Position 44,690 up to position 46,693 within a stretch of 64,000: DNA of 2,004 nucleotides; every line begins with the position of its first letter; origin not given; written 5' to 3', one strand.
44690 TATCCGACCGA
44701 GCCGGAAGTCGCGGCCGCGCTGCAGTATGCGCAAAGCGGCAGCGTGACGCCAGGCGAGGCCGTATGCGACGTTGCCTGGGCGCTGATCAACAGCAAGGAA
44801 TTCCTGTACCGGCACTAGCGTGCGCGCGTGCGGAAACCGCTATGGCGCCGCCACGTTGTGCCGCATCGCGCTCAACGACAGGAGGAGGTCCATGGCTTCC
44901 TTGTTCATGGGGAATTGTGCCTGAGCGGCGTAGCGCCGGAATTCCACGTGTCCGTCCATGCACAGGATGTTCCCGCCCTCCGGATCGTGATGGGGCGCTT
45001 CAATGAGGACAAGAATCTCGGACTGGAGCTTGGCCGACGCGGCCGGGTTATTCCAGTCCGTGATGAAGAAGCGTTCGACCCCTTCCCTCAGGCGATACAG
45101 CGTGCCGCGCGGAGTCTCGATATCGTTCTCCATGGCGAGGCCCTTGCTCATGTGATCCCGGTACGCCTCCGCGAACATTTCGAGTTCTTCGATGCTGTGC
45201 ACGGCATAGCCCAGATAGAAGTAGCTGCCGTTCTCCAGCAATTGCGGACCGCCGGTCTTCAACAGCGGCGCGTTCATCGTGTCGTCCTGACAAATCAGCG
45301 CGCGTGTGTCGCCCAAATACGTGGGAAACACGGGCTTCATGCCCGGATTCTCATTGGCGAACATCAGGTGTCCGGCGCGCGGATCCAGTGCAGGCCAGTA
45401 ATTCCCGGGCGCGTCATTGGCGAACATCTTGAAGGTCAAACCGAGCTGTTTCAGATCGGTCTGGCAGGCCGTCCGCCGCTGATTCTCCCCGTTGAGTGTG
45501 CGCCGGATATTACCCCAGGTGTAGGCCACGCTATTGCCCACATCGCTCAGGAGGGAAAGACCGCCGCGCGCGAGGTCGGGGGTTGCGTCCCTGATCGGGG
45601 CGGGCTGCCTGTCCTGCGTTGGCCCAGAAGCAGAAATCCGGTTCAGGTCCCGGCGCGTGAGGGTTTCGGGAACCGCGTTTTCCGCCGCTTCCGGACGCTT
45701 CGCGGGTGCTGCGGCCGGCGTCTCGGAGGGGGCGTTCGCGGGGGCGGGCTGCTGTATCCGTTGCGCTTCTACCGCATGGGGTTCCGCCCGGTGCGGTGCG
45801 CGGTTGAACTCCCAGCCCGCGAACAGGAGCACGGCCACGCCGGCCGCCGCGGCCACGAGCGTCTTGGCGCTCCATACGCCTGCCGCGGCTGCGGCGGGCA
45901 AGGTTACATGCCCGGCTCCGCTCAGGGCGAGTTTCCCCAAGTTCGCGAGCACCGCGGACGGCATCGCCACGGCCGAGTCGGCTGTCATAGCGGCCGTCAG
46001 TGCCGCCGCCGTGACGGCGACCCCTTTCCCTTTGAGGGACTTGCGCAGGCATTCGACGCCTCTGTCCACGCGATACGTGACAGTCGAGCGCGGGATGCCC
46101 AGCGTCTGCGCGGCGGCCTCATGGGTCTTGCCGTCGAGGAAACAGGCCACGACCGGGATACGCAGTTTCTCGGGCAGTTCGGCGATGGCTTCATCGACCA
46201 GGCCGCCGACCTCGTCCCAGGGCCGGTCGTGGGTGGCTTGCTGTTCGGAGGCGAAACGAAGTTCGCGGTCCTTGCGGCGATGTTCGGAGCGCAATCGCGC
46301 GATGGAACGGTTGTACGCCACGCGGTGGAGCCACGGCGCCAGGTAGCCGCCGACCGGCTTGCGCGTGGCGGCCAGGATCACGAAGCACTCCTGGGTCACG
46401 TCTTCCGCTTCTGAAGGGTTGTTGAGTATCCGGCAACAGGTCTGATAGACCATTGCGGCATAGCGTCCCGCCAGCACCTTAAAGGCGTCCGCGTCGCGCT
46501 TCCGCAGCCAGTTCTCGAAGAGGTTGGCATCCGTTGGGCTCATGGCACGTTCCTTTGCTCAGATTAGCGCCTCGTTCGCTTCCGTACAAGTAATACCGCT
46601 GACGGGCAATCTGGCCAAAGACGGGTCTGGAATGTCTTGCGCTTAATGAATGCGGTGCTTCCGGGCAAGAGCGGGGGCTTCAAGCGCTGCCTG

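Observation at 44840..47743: ECF sigma factor fused via a TM helix to a DUF1559 domain, next to a paralogous prepilin-type DUF1559 gene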

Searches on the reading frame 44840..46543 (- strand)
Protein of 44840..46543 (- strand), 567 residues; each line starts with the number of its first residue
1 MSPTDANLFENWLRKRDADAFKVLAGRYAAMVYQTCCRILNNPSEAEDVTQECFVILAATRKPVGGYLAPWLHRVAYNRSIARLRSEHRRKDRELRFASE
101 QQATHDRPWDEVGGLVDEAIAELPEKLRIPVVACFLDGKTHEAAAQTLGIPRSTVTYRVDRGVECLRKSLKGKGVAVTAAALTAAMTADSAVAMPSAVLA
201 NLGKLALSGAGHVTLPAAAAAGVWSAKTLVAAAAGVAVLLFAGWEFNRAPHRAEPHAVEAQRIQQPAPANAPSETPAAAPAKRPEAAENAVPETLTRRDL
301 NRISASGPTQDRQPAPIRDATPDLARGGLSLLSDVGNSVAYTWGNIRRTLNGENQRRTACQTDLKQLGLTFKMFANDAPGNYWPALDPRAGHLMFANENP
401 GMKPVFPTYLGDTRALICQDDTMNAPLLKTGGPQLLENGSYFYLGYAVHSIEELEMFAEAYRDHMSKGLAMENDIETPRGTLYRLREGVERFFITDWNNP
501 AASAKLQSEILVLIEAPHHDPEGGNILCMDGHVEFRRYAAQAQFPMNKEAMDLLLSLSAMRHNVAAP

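Call 3: search_protein_families(library=pfam, proteins=[window:44840-46543:-], max_evalue=0.1)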
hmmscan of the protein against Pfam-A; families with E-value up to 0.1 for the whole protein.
window:44840-46543:- (567 aa): 7 families
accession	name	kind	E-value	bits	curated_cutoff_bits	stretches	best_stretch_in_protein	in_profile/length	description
PF08281.18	Sigma70_r4_2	-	6.3e-10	39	25.7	1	116-166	4-54/54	Sigma-70, region 4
PF04542.20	Sigma70_r2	-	5.1e-09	36.2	24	1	26-89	3-70/71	Sigma-70 region 2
PF04545.22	Sigma70_r4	-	5.3e-08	32.7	24.1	1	119-168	1-50/50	Sigma-70, region 4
PF13384.12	HTH_23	-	0.00014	22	24.6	1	125-158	4-37/50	Homeodomain-like domain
PF13556.12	HTH_30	-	0.00091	19.4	27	1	134-171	8-45/59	PucR C-terminal helix-turn-helix domain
PF02954.25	HTH_8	-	0.035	14.3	22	0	143-160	23-40/42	Bacterial regulatory protein, Fis family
PF25787.1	HTH_SB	-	0.093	13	43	0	122-157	6-41/53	Sleeping Beauty transposase HTH domain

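Call 4: search_protein_families(library=ncbifam, proteins=[window:44840-46543:-], max_evalue=0.1)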
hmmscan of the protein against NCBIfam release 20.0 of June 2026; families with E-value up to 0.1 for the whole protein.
window:44840-46543:- (567 aa): 64 families (the best 25 are shown)
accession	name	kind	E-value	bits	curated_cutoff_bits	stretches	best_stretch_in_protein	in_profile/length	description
NF009172.0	PRK12519.1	subfamily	9.1e-24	84.1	222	1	3-172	14-191/194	RNA polymerase sigma factor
NF004113.0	PRK05602.1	equivalog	6.4e-20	71.7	208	1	5-173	32-204/211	RNA polymerase sigma factor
NF007223.0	PRK09641.1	equivalog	8.3e-19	68.2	209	1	13-171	12-185/187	RNA polymerase sigma factor SigW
TIGR02985.1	Sig70_bacteroi1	subfamily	9.8e-18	64.9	126.4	1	20-170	2-162/162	RNA polymerase sigma-70 factor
NF007228.0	PRK09646.1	subfamily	3.1e-17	62.8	226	1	14-172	25-192/194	ECF RNA polymerase sigma factor SigK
TIGR02948.1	SigW_bacill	equivalog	5.4e-17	62.5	243.1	1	13-171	12-185/187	RNA polymerase sigma factor SigW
TIGR02983.1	SigE-fam_strep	subfamily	1.9e-16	60.4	141.55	1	18-171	5-159/162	SigE family RNA polymerase sigma factor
NF007225.0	PRK09643.1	equivalog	3.1e-16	59.7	190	1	4-177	13-189/204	RNA polymerase sigma factor SigM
NF007229.0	PRK09647.1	equivalog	4.7e-16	58.8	265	1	22-176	47-208/220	RNA polymerase sigma factor SigE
NF008888.0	PRK11922.1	equivalog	1.1e-15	57.8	204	1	6-173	18-199/231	RNA polymerase sigma factor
TIGR02937.1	sigma70-ECF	superfamily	2e-14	53.5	42.9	1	20-170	2-165/165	sigma-70 family RNA polymerase sigma factor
TIGR02959.1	SigZ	equivalog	1.1e-13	51.4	168.65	1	40-171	16-149/170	RNA polymerase sigma factor SigZ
NF007227.0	PRK09645.1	subfamily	2.2e-13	50.5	202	1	15-176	9-176/177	sigma-70 family RNA polymerase sigma factor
TIGR02939.1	RpoE_Sigma70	equivalog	2.5e-13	50.5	236.15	1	5-171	7-187/190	RNA polymerase sigma factor RpoE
NF009166.1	PRK12513.1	equivalog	3.8e-13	49.6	206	1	3-172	7-188/193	RNA polymerase sigma factor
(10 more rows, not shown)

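Call 6: find_homologous_proteins(query=window:44840-46543:-, max_evalue=0.001)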
Query window:44840-46543:- (567 aa): 64 proteins with E <= 0.001 among 8000 candidates.
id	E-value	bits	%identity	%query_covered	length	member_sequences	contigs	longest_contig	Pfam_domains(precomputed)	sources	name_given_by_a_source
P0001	0.0e+0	1291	100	100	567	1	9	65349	PF04545.23,PF04542.21,PF08281.19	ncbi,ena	-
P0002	9.2e-215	733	59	99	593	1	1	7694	PF13384.13,PF04545.23,PF04542.21,PF08281.19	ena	-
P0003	1.2e-212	726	60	99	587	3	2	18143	PF07596.17,PF04545.23,PF04542.21,PF08281.19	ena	-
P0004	3.1e-209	715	58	99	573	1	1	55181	PF04545.23,PF04542.21,PF08281.19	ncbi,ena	-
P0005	4.2e-209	714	59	99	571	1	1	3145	PF04545.23,PF04542.21,PF08281.19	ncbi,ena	-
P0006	4.6e-205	701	55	99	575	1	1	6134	PF04545.23,PF04542.21,PF08281.19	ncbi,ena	-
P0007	1.3e-200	686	55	99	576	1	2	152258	PF04545.23,PF04542.21,PF08281.19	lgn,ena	-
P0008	5.3e-200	684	56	100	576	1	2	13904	PF04545.23,PF04542.21,PF08281.19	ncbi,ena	-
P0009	1.3e-198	679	56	99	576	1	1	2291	PF04545.23,PF04542.21,PF08281.19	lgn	-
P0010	7.1e-197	674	57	98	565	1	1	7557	PF13384.13,PF04545.23,PF04542.21,PF08281.19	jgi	jgi:RNA polymerase sigma factor (sigma-70 family)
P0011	7.9e-197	674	56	99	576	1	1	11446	PF04545.23,PF04542.21,PF08281.19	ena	-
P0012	2.0e-196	672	56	99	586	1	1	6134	PF07596.17,PF04545.23,PF04542.21,PF08281.19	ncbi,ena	-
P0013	2.9e-189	649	54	99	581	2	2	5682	PF04545.23,PF04542.21,PF08281.19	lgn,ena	-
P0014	6.2e-184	631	54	100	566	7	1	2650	PF04545.23,PF04542.21,PF08281.19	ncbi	-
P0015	8.5e-180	617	52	99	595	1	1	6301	PF04545.23,PF04542.21,PF08281.19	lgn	-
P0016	9.3e-103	363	62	51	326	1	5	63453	PF04545.23,PF04542.21,PF08281.19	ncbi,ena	-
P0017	1.6e-94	336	63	46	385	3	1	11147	PF04545.23,PF04542.21,PF08281.19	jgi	jgi:RNA polymerase sigma factor (sigma-70 family)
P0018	3.5e-80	289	55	50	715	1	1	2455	PF13715.13,PF25020.2,PF04545.23,PF04542.21,PF13620.13,PF08281.19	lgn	-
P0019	2.0e-59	220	47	42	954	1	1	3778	PF13715.13,PF04542.21,PF13620.13,PF08281.19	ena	-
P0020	2.0e-56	210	42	51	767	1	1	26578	PF04545.23,PF04542.21,PF08281.19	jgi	jgi:RNA polymerase sigma factor (sigma-70 family)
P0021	2.0e-56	210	48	39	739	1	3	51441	PF13384.13,PF04545.23,PF04542.21,PF08281.19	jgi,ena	-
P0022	3.0e-55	206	49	37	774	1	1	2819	PF04545.23,PF04542.21,PF08281.19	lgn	-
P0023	4.3e-55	206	43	43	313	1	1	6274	PF04545.23,PF04542.21,PF08281.19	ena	-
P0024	3.2e-54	203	45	46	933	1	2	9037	PF04545.23,PF04542.21,PF13620.13,PF08281.19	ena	-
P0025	5.5e-51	192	45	43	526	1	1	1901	PF04545.23,PF04542.21,PF08281.19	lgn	-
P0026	5.5e-51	192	44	41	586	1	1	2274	PF04542.21,PF08281.19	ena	-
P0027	3.8e-48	183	43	38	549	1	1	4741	PF04545.23,PF04542.21,PF08281.19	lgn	-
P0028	1.2e-45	175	39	47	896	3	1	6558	PF13715.13,PF04542.21,PF00775.28,PF13620.13,PF08281.19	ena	-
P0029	6.6e-45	172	45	34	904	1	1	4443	PF13715.13,PF25020.2,PF02369.23,PF07210.19,PF20598.5,PF04542.21,PF00775.28,PF13620.13,PF08281.19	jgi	jgi:RNA polymerase sigma factor (sigma-70 family)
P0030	1.8e-43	167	40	44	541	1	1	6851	PF13384.13,PF04545.23,PF04542.21,PF08281.19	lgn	-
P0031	3.3e-43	167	46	36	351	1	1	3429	PF07596.17,PF13828.12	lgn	-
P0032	2.0e-41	161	34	55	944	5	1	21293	PF13715.13,PF17789.8,PF02369.23,PF04545.23,PF04542.21,PF13620.13,PF08281.19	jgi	jgi:RNA polymerase sigma factor (sigma-70 family)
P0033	8.4e-37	145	37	42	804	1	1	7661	PF13518.13,PF04545.23,PF04542.21,PF08281.19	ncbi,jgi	-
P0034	9.4e-34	135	43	36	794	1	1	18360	PF07596.17,PF11832.14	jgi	-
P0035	1.3e-27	115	43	30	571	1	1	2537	PF14559.13,PF13431.13,PF13414.13,PF04545.23,PF13432.13,PF13428.13,PF08281.19,PF07719.24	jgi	jgi:tetratricopeptide (TPR) repeat protein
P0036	7.1e-27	113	35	36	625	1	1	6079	PF25168.2,PF24105.2,PF24805.2,PF23342.2,PF24817.2,PF23393.3,PF23389.2,PF23609.2,PF24797.2,PF20426.5,PF25460.2,PF00400.39,PF23414.2,PF25178.1,PF23410.5,PF25174.2,PF24814.2,PF23381.2,PF25173.2,PF23383.2,PF25171.2,PF12894.14,PF25175.2,PF04542.21,PF24796.2,PF08281.19,PF07676.19,PF24780.2,PF23409.2,PF251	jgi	jgi:RNA polymerase sigma factor (sigma-70 family)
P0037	1.1e-26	112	37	37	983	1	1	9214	PF10670.16,PF13715.13,PF02369.23,PF20598.5,PF15976.12,PF04545.23,PF04542.21,PF13620.13,PF08281.19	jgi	jgi:RNA polymerase sigma factor (sigma-70 family)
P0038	4.0e-26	110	37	37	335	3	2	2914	PF07596.17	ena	-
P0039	7.0e-25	106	39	33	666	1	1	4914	PF04545.23,PF04542.21,PF08281.19,PF13472.13,PF00657.29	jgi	jgi:RNA polymerase sigma factor (sigma-70 family)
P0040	3.1e-23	101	36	27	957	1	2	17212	PF13715.13,PF15976.12,PF04545.23,PF04542.21,PF00775.28,PF13620.13,PF08281.19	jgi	jgi:RNA polymerase sigma factor (sigma-70 family)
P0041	3.6e-22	97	32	48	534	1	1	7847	PF04542.21,PF08281.19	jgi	jgi:RNA polymerase sigma factor (sigma-70 family)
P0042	4.2e-21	94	33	36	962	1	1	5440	PF10670.16,PF13715.13,PF25020.2,PF15976.12,PF04545.23,PF04542.21,PF00775.28,PF13620.13,PF08281.19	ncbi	-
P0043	5.1e-21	93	29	42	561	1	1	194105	PF04545.23,PF04542.21,PF08281.19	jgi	jgi:RNA polymerase sigma factor (sigma-70 family)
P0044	1.4e-20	92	29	42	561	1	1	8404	PF04545.23,PF04542.21,PF08281.19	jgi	jgi:RNA polymerase sigma factor (sigma-70 family)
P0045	1.5e-19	88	31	38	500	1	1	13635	PF04545.23,PF04542.21,PF08281.19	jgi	jgi:RNA polymerase sigma factor (sigma-70 family)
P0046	3.0e-19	87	34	27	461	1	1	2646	PF04542.21,PF08281.19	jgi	jgi:RNA polymerase sigma factor (sigma-70 family)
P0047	3.2e-19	87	35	23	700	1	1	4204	PF00079.26,PF04545.23,PF04542.21,PF08281.19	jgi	jgi:serpin B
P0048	3.6e-18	84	37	28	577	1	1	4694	PF04545.23,PF04542.21,PF08281.19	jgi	jgi:RNA polymerase sigma factor (sigma-70 family)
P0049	4.0e-18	84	29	37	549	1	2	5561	PF04545.23,PF04542.21,PF08281.19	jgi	jgi:RNA polymerase sigma factor (sigma-70 family)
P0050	6.9e-18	83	32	31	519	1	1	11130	PF04542.21,PF08281.19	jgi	jgi:RNA polymerase sigma factor (sigma-70 family)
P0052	3.4e-17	81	37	28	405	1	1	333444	PF04545.23,PF04542.21,PF08281.19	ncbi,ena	-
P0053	4.5e-16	77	35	30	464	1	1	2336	PF04545.23,PF04542.21,PF08281.19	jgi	jgi:RNA polymerase sigma factor (sigma-70 family)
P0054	5.7e-15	73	34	36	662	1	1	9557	PF12543.14,PF04545.23,PF04542.21,PF08281.19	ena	-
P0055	8.3e-15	73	31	34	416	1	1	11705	PF04545.23,PF04542.21,PF08281.19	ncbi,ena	-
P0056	4.5e-12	64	27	31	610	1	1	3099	PF04545.23,PF04542.21,PF08281.19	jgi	jgi:RNA polymerase sigma factor (sigma-70 family)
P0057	5.1e-12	64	32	33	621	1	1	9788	PF04545.23,PF04542.21,PF08281.19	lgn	-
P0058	5.2e-12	64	30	33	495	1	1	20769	PF04545.23,PF08281.19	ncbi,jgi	jgi:RNA polymerase sigma factor (sigma-70 family)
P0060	1.5e-11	62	28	26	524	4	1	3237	PF04545.23,PF04542.21,PF08281.19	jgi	jgi:RNA polymerase sigma factor (sigma-70 family)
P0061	9.9e-10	56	25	35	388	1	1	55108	PF04545.23,PF04542.21,PF08281.19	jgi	jgi:RNA polymerase sigma factor (sigma-70 family)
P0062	4.4e-8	51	33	28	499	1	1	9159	PF04545.23,PF04542.21,PF08281.19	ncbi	-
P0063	2.0e-6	45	27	37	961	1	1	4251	PF04545.23,PF04542.21,PF08281.19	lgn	-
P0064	3.6e-5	41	30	23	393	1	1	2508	PF04545.23,PF04542.21,PF08281.19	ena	-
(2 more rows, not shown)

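Call 10: find_encoding_contigs(protein=P0001, flank=6000, max_places=3)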
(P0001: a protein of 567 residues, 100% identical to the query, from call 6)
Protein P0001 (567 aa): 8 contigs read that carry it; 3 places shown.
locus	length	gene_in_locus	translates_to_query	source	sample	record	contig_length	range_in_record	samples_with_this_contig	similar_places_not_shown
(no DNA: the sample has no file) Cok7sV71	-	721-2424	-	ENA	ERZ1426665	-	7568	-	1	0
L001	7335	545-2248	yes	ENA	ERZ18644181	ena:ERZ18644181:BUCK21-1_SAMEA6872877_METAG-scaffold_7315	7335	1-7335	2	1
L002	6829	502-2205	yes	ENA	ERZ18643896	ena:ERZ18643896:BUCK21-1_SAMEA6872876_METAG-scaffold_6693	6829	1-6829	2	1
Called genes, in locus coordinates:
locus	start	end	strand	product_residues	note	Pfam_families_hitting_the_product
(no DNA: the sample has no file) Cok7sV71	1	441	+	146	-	?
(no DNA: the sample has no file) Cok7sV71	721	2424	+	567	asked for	PF04542:Sigma70_r2, PF04545:Sigma70_r4, PF08281:Sigma70_r4_2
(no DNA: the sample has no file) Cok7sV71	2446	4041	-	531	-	PF07583:PSCyt2, PF07587:PSD1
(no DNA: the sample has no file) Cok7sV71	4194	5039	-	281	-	PF01261:AP_endonuc_2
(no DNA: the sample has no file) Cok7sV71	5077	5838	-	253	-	PF06283:ThuA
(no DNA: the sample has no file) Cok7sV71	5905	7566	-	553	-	?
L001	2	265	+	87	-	?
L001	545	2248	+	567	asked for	PF04542:Sigma70_r2, PF04545:Sigma70_r4, PF08281:Sigma70_r4_2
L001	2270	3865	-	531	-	PF07583:PSCyt2, PF07587:PSD1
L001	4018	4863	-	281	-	PF01261:AP_endonuc_2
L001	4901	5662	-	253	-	PF06283:ThuA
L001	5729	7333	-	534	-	?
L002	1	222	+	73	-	?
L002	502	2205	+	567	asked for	PF04542:Sigma70_r2, PF04545:Sigma70_r4, PF08281:Sigma70_r4_2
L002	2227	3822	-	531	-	PF07583:PSCyt2, PF07587:PSD1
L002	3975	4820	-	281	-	PF01261:AP_endonuc_2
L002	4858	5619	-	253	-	PF06283:ThuA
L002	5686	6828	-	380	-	?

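Call 11: find_encoding_contigs(protein=P0007, flank=8000, max_places=2)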
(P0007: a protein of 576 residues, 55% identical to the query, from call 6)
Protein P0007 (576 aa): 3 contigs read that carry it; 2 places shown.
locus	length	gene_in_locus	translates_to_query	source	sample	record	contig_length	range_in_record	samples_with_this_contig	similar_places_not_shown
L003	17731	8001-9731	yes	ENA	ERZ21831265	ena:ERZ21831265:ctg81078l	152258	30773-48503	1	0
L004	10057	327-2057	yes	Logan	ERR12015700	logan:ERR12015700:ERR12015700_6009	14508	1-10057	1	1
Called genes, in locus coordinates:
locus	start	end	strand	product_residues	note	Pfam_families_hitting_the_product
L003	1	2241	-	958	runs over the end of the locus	PF14498:Glyco_hyd_65N_2, PF22124:Glyco_hydro_95_cat, PF21307:Glyco_hydro_95_C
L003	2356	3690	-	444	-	PF16656:Pur_ac_phosph_N (weak), PF00149:Metallophos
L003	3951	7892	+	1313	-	PF18582:HZS_alpha, PF03781:FGE-sulfatase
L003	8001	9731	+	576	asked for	PF04542:Sigma70_r2, PF04545:Sigma70_r4, PF08281:Sigma70_r4_2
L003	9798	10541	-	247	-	PF05635:23S_rRNA_IVP (weak), PF01396:Zn_ribbon_Top1, PF06839:Zn_ribbon_GRF (weak)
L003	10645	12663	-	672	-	-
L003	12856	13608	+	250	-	PF00392:GntR, PF07729:FCD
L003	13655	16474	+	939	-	PF16875:Glyco_hydro_36N (faint), PF16874:Glyco_hydro_36C (faint), PF02065:Melibiase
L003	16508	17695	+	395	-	PF00266:Aminotran_5, PF01041:DegT_DnrJ_EryC1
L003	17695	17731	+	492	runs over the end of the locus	PF00474:SSF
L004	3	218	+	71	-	?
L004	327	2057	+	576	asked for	PF04542:Sigma70_r2, PF04545:Sigma70_r4, PF08281:Sigma70_r4_2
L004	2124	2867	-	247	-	PF05635:23S_rRNA_IVP (weak), PF01396:Zn_ribbon_Top1, PF06839:Zn_ribbon_GRF (weak)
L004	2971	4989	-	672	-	-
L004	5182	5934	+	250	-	PF00392:GntR, PF07729:FCD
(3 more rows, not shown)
